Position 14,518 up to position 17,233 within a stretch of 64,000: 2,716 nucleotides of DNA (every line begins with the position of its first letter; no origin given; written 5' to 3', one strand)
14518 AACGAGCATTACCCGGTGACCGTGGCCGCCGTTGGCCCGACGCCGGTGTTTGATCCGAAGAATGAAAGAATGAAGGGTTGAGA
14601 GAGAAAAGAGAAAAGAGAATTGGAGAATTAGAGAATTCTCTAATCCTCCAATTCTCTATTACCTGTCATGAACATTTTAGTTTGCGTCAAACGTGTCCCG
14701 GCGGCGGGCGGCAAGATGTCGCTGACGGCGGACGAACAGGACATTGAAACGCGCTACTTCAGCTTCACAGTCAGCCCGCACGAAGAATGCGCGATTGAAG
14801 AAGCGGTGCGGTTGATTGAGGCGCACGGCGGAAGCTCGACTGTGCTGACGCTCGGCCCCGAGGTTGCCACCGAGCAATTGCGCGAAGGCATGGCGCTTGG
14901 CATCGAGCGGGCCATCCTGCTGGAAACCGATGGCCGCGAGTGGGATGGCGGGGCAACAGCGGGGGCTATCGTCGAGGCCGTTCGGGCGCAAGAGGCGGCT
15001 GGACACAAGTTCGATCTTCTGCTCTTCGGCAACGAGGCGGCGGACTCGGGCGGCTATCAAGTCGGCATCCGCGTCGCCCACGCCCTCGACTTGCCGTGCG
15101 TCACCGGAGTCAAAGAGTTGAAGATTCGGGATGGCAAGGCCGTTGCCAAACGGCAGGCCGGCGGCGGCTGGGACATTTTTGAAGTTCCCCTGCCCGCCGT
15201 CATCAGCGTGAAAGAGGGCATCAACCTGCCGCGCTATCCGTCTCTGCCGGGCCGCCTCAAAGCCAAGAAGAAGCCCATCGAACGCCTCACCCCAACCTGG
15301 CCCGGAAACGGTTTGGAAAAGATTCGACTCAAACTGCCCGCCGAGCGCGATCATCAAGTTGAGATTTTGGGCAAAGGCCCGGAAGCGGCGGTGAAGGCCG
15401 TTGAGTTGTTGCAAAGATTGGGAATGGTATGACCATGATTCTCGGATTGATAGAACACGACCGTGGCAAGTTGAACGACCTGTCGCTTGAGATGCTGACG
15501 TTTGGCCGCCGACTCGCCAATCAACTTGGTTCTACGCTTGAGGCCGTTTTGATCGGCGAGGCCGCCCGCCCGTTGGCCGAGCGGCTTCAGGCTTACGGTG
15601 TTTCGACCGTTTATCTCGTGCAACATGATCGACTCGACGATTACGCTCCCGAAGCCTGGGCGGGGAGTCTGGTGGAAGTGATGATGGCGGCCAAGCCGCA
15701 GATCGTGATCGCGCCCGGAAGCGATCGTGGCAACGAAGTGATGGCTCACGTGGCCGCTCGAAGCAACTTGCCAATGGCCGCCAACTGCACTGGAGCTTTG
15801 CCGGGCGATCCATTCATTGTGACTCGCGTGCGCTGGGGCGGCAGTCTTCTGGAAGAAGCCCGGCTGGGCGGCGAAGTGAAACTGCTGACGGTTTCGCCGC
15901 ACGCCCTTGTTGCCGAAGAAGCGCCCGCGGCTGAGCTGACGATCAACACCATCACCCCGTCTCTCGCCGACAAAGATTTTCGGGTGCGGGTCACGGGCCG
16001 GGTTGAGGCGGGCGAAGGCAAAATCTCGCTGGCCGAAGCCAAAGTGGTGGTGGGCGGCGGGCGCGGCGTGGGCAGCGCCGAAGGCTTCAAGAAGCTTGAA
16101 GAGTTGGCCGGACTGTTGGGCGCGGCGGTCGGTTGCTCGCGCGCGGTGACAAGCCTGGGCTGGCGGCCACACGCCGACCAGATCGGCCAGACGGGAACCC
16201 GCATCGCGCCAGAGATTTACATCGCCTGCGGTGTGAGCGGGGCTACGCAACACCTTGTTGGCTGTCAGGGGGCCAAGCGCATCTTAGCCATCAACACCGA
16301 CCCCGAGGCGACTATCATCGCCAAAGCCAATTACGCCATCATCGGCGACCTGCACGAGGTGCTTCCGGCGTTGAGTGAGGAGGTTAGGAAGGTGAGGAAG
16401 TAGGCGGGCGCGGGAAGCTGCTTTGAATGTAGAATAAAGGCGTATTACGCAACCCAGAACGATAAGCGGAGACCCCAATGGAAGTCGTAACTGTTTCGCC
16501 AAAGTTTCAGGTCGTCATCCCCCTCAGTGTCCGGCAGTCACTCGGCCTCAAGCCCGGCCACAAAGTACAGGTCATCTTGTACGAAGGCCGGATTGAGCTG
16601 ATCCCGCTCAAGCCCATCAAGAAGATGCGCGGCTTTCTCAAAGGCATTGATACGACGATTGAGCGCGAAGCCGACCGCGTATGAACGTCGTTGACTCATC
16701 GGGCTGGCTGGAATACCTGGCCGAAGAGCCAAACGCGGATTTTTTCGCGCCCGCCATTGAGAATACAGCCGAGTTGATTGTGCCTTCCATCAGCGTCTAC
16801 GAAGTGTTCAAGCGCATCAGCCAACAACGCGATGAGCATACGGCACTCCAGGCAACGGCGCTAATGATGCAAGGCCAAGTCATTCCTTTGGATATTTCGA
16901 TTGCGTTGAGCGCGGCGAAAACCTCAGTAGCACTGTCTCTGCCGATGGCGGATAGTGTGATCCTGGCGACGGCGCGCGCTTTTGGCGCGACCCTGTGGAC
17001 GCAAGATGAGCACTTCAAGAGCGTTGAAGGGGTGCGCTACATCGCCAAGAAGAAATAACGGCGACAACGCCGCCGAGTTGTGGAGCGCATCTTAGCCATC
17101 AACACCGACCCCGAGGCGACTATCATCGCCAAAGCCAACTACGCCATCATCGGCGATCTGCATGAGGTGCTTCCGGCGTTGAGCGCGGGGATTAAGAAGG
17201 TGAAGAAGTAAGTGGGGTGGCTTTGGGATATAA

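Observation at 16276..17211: vapBC cassette inserted at the etfA 3' end, flanked by a 128-nt direct duplication of the gene end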

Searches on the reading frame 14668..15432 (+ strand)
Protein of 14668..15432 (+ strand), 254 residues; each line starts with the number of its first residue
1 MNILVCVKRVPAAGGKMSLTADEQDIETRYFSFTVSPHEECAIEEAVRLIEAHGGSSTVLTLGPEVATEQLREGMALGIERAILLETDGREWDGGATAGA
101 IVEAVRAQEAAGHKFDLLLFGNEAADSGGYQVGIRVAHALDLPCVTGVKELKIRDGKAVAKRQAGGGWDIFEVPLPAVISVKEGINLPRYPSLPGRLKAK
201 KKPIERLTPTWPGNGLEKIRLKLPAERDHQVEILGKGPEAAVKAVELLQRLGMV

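Call 5: search_protein_families(library=pfam, proteins=[window:14668-15432:+])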
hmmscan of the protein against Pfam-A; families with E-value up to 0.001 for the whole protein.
window:14668-15432:+ (254 aa): 1 family
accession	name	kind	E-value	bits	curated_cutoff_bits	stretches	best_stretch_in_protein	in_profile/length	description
PF01012.27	ETF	-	1.9e-29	103.2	26.7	1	34-209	12-178/181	Electron transfer flavoprotein domain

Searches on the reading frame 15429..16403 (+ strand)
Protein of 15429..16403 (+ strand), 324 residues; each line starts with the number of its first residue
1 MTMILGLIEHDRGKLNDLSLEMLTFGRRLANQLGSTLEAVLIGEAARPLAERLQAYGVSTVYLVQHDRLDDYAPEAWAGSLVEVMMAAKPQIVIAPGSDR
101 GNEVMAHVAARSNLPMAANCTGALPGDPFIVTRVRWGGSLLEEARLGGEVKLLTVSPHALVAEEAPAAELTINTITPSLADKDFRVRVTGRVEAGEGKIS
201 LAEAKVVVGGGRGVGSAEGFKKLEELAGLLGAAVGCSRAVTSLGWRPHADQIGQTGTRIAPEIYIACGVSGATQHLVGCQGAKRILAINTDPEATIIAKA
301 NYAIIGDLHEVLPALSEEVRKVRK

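Call 5: search_protein_families(library=pfam, proteins=[window:15429-16403:+])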
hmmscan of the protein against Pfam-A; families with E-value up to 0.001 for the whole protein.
window:15429-16403:+ (324 aa): 2 families
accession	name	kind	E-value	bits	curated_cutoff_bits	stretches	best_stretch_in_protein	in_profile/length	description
PF00766.25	ETF_alpha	-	7.7e-33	112.8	27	1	201-280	2-81/81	Electron transfer flavoprotein FAD-binding domain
PF01012.27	ETF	-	1e-30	107.4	26.7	1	5-177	2-178/181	Electron transfer flavoprotein domain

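Call 10: find_encoding_contigs(protein=window:15429-16403:+, flank=6000, max_places=10)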
Protein window:15429-16403:+ (324 aa): no gene with exactly this product is on record in the collection.

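Call 12: find_related_loci(query=window:15429-16403:+, collection=genome_contigs, flank=5000)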
Query window:15429-16403:+ (324 aa) in genome_contigs; peptide patterns used: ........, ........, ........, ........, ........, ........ (x = any residue, [..] = any of these).
376 stretches matched a pattern; 47 encode a relative of the query (tblastn E <= 1e-3); 47 distinct loci.
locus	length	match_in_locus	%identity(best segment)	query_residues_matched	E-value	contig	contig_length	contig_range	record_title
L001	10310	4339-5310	88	1-324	0e+0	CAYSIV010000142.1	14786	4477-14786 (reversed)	MAG TPA_asm: uncultured Anaerolineales bacterium isolate SRP119689_co1_311 genome assembly, contig: NODE_5782_length_147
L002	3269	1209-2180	76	2-324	4e-165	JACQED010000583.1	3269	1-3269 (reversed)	MAG: Chloroflexi bacterium isolate NC_groundwater_1012_Pr1_S-0.65um_63_12 Montesol18_Sp65_coassembly_scaffold_1552002, w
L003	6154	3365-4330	73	3-323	6e-147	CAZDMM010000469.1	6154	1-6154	MAG TPA_asm: uncultured Caldilineaceae bacterium isolate binchicken_co130_5 genome assembly, contig: NODE_7853_length_61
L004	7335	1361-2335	70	1-324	1e-141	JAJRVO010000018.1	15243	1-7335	MAG: Chloroflexota bacterium isolate Dive96_bin10.46 k141_105192, whole genome shotgun sequence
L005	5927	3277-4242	72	3-323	2e-141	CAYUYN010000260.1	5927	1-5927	MAG TPA_asm: uncultured Anaerolineales bacterium isolate SRP136066_co1_412 genome assembly, contig: NODE_22507_length_59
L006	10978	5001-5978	71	1-324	7e-140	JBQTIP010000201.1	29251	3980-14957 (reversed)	MAG: Actinomycetota bacterium isolate SAR1 c_000000304128, whole genome shotgun sequence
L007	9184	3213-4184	68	1-323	5e-140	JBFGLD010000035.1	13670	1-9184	MAG: Anaerolineae bacterium isolate Mix_sand03.2021.01.D.74 k141_321691_length_13670_cov_10.0000, whole genome shotgun s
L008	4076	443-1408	70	3-323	5e-141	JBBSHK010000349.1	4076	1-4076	MAG: Anaerolineae bacterium isolate LS2_sbin.66 LS2_sbin.66_K_554864_L_4076_cov_9.0000, whole genome shotgun sequence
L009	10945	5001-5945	71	3-321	2e-134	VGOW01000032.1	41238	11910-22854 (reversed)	MAG: Chloroflexi bacterium isolate M_DeepCast_65m_m1_226 M_DeepCast_65m_m1_226_Ga0194120_10001570, whole genome shotgun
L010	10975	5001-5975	64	1-323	2e-132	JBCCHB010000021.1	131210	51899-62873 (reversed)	MAG: Chloroflexota bacterium isolate P01_B01_bin.57 k141_2942964_length_131210_cov_33.9917, whole genome shotgun sequenc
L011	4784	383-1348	69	3-323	6e-130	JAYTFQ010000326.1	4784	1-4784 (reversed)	MAG: Anaerolineales bacterium isolate GFS_2205 GFS_2205_325, whole genome shotgun sequence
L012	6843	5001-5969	65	1-322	6e-128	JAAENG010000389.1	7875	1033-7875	MAG: Chloroflexota bacterium isolate Bse_26 BseG_CONTIG2530612, whole genome shotgun sequence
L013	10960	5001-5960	64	1-319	4e-126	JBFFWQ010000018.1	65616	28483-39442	MAG: Candidatus Promineifilaceae bacterium isolate Mix_mud24.2022.10.40 k141_1982303_length_65616_cov_12.0601, whole gen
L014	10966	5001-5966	61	1-321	7e-124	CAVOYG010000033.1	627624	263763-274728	MAG: uncultured Chloroflexia bacterium isolate MFD09964.bin.2.44 genome assembly, contig: contig_7746, whole genome shot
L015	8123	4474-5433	63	3-321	1e-121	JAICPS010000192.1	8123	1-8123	MAG: Anaerolineae bacterium isolate TY_FP_2_bin.36 k141_4528619_length_8123_cov_10.1829, whole genome shotgun sequence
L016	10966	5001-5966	61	3-323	9e-122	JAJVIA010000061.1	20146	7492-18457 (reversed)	MAG: Anaerolineae bacterium isolate Bin_34 c_000000005918, whole genome shotgun sequence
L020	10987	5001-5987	59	3-323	4e-116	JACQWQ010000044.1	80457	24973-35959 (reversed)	MAG: Chloroflexi bacterium isolate NC_groundwater_1493_Pr4_B-0.1um_56_6 SR1-18-B1_scaffold_19964, whole genome shotgun s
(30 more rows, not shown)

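Call 19: search_protein_families(library=pfam, proteins=[L020:6129-6449:-, L020:6446-7168:-, L020:7165-8229:-, L016:6156-7022:+, L016:7065-7487:+, L016:7340-8089:+, L001:5340-6386:+, L001:6540-7181:+, L016:8572-8967:+, L016:8980-9462:+], max_evalue=0.01)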
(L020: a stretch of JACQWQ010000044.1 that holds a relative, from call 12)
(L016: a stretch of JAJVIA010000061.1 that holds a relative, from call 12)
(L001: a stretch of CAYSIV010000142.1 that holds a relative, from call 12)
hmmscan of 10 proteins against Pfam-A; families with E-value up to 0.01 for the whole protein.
L020:6129-6449:- (106 aa): 0 families

L020:6446-7168:- (240 aa): 2 families
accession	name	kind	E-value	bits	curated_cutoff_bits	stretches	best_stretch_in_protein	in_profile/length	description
PF14511.12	RE_EcoO109I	-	2.2e-58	197.7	22.5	1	5-194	1-195/198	Type II restriction endonuclease EcoO109I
PF14374.11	Ribos_L4_asso_C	-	0.0097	16.4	27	0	2-48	19-66/77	60S ribosomal protein L4 C-terminal domain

L020:7165-8229:- (354 aa): 6 families
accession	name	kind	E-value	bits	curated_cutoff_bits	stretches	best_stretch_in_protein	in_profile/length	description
PF01555.25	N6_N4_Mtase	-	4.1e-49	167.9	26.7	1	91-330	1-220/221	DNA methylase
PF01170.24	UPF0020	-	9.1e-06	25.9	22.3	0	43-106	75-137/197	RMKL-like, methyltransferase domain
PF08241.18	Methyltransf_11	-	9.6e-05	23.4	21.2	0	124-139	80-95/95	Methyltransferase domain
PF13847.12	Methyltransf_31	-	0.00012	22.3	27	0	291-333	3-48/145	Methyltransferase domain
PF02086.21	MethyltransfD12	-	0.0004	20.6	22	1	283-341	11-71/253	D12 class N6 adenine-specific DNA methyltransferase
PF13649.12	Methyltransf_25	-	0.004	18.3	27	0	295-335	1-43/97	Methyltransferase domain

L016:6156-7022:+ (288 aa): 0 families

L016:7065-7487:+ (140 aa): 1 family
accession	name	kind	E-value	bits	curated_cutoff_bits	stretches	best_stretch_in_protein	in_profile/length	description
PF01551.29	Peptidase_M23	-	1.6e-09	38.2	28.7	1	83-134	3-53/96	Peptidase family M23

L016:7340-8089:+ (249 aa): 1 family
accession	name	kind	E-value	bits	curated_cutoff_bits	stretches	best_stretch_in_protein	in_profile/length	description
PF01551.29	Peptidase_M23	-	1.1e-05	25.9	28.7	1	43-81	53-91/96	Peptidase family M23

L001:5340-6386:+ (348 aa): 0 families

L001:6540-7181:+ (213 aa): 0 families

L016:8572-8967:+ (131 aa): 0 families

L016:8980-9462:+ (160 aa): 0 families

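Call 20: search_protein_families(library=padloc, proteins=[L020:6129-6449:-, L020:6446-7168:-, L020:7165-8229:-, L016:6156-7022:+, L016:7340-8089:+, L001:5340-6386:+, L001:6540-7181:+], max_evalue=0.01)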
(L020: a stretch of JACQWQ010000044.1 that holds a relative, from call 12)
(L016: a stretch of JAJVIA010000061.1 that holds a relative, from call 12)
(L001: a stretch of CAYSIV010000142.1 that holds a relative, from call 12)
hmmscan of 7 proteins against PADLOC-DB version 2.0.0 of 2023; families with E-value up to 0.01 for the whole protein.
L020:6129-6449:- (106 aa): 0 families

L020:6446-7168:- (240 aa): 0 families

L020:7165-8229:- (354 aa): 73 families (the best 25 are shown)
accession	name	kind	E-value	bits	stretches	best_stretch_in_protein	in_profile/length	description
PDLC03387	MTase_II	-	2.6e-56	188.9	2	156-335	130-277/289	Type II methyltransferase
PDLC03353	MTase_II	-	1e-43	147.8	1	68-333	6-250/260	Type II methyltransferase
PDLC03371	MTase_II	-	1.6e-40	137.3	1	72-334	11-253/260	Type II methyltransferase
PDLC03323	MTase_II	-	4.8e-35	119.2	1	74-329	17-290/330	Type II methyltransferase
PDLC03350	MTase_II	-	6.7e-35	119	1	31-331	12-293/312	Type II methyltransferase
PDLC03299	MTase_II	-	2.9e-31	107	1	72-334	16-258/296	Type II methyltransferase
PDLC03260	MTase_II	-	4.6e-29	99.4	2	267-333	241-307/349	Type II methyltransferase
PDLC03230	MTase_II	-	8.1e-26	89.1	1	73-334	37-283/360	Type II methyltransferase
PDLC03265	MTase_II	-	2e-25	87.9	2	57-142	10-99/333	Type II methyltransferase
PDLC03295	MTase_II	-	7.4e-25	86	1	74-333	6-266/292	Type II methyltransferase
PDLC03228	MTase_II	-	3.4e-24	83.9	2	268-334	140-206/227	Type II methyltransferase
PDLC03252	MTase_II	-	5e-24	83.3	2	259-330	279-350/365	Type II methyltransferase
PDLC03216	MTase_II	-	3.3e-23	80.3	2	268-352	190-274/364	Type II methyltransferase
PDLC03714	oMTase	-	3.5e-23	80.4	1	73-336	5-260/279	orphan methyltransferase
PDLC03738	oMTase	-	1.5e-22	77.8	2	265-352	197-284/376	orphan methyltransferase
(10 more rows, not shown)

L016:6156-7022:+ (288 aa): 0 families

L016:7340-8089:+ (249 aa): 0 families

L001:5340-6386:+ (348 aa): 0 families

L001:6540-7181:+ (213 aa): 0 families

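Call 33: find_related_loci(query=window:15429-16403:+, collection=metagenome_contigs, flank=5000)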
Query window:15429-16403:+ (324 aa) in metagenome_contigs; peptide patterns used: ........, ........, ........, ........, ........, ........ (x = any residue, [..] = any of these).
534 stretches matched a pattern; 54 encode a relative of the query (tblastn E <= 1e-3); 54 distinct loci.
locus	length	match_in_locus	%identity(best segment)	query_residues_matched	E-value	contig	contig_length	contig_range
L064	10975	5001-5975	90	1-324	0e+0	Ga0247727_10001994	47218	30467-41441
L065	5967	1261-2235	79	1-324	2e-163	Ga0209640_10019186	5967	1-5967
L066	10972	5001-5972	76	1-323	1e-157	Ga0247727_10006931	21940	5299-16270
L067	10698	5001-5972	76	1-323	1e-156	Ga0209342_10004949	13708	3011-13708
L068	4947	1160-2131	76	1-323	2e-159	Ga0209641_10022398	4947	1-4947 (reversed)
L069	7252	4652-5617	71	3-324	1e-146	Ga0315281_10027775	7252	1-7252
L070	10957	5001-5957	65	3-321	2e-144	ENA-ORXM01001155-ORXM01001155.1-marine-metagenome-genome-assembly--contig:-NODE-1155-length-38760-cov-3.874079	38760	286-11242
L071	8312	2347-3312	70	3-323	6e-143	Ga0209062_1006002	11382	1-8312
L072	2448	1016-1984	69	2-324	2e-149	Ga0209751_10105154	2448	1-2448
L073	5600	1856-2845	68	3-320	2e-139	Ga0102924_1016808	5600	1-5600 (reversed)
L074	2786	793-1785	69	1-322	6e-145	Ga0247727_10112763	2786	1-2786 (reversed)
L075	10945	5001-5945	71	3-321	1e-134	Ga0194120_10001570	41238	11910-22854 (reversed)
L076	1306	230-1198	71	2-323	1e-146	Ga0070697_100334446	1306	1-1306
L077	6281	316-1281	69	3-323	2e-130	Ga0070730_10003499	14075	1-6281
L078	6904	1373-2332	70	3-321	4e-130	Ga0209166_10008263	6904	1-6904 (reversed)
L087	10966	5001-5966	60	3-323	1e-120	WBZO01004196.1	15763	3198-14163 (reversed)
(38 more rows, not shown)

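Call 76: find_homologous_proteins(query=window:15429-16403:+, max_evalue=1e-60)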
Query window:15429-16403:+ (324 aa): 7978 proteins with E <= 1e-60 among 8000 candidates; the best 120 are listed.
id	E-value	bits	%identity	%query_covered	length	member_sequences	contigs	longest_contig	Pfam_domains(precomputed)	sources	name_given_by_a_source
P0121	1.6e-204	696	100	99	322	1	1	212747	PF01012.28,PF00766.26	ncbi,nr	ncbi:MAG: electron transfer flavoprotein subunit alpha/FixB family protein [Chloroflexi bacterium]|n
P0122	1.9e-184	630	91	99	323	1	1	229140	PF01012.28,PF00766.26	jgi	jgi:electron transfer flavoprotein alpha subunit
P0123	6.9e-184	628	91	99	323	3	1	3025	PF01012.28,PF00766.26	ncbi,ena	ncbi:MAG: electron transfer flavoprotein subunit alpha/FixB family protein [Chloroflexota bacterium]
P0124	5.2e-183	626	89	99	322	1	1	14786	PF01012.28,PF00766.26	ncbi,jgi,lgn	-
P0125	1.1e-182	624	90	99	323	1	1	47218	PF01012.28,PF00766.26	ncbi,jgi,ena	-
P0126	4.6e-181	619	89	99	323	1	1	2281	PF01012.28,PF00766.26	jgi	jgi:electron transfer flavoprotein alpha subunit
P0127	1.1e-180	618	89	99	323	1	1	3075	PF01012.28,PF00766.26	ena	-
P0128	2.5e-163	561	79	99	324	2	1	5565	PF01012.28,PF00766.26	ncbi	-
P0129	2.4e-162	558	79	99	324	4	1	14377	PF01012.28,PF00766.26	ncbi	-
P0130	1.2e-161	555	79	99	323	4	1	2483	PF01012.28,PF00766.26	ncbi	-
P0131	1.5e-161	555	80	99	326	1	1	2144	PF01012.28,PF00766.26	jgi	jgi:electron transfer flavoprotein alpha subunit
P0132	1.7e-161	555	78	99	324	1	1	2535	PF01012.28,PF00766.26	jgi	-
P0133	1.8e-161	555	80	99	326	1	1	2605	PF01012.28,PF00766.26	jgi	jgi:electron transfer flavoprotein alpha subunit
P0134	5.3e-161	553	78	99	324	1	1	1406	PF01012.28,PF00766.26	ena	-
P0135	6.0e-161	553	78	99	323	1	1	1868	PF01012.28,PF00766.26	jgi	jgi:electron transfer flavoprotein alpha subunit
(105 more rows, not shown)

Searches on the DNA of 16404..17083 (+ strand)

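Call 67: search_dna_similar(query=window:16404-17083:+, collection=plasmids, mode=distant, max_rows=8)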
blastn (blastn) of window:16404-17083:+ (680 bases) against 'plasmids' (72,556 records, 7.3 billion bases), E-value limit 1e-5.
No match.

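Call 68: search_dna_similar(query=window:16404-17083:+, collection=phages, mode=distant, max_rows=8)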
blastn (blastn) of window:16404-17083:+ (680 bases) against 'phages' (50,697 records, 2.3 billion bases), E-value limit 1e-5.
No match.

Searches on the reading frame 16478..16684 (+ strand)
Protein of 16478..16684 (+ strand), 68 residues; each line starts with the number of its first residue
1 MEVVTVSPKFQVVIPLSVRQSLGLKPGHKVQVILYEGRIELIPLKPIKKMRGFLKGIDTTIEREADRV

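Call 5: search_protein_families(library=pfam, proteins=[window:16478-16684:+])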
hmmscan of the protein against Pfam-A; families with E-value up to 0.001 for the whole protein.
window:16478-16684:+ (68 aa): 1 family
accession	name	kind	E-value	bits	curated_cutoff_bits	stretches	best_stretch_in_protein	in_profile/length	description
PF04014.23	MazE_antitoxin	-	1.7e-07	31.5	24.7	1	3-48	1-47/48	Antidote-toxin recognition MazE, bacterial antitoxin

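Call 20: search_protein_families(library=padloc, proteins=[window:16478-16684:+], max_evalue=0.01)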
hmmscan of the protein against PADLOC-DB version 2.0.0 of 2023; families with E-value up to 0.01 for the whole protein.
window:16478-16684:+ (68 aa): 0 families
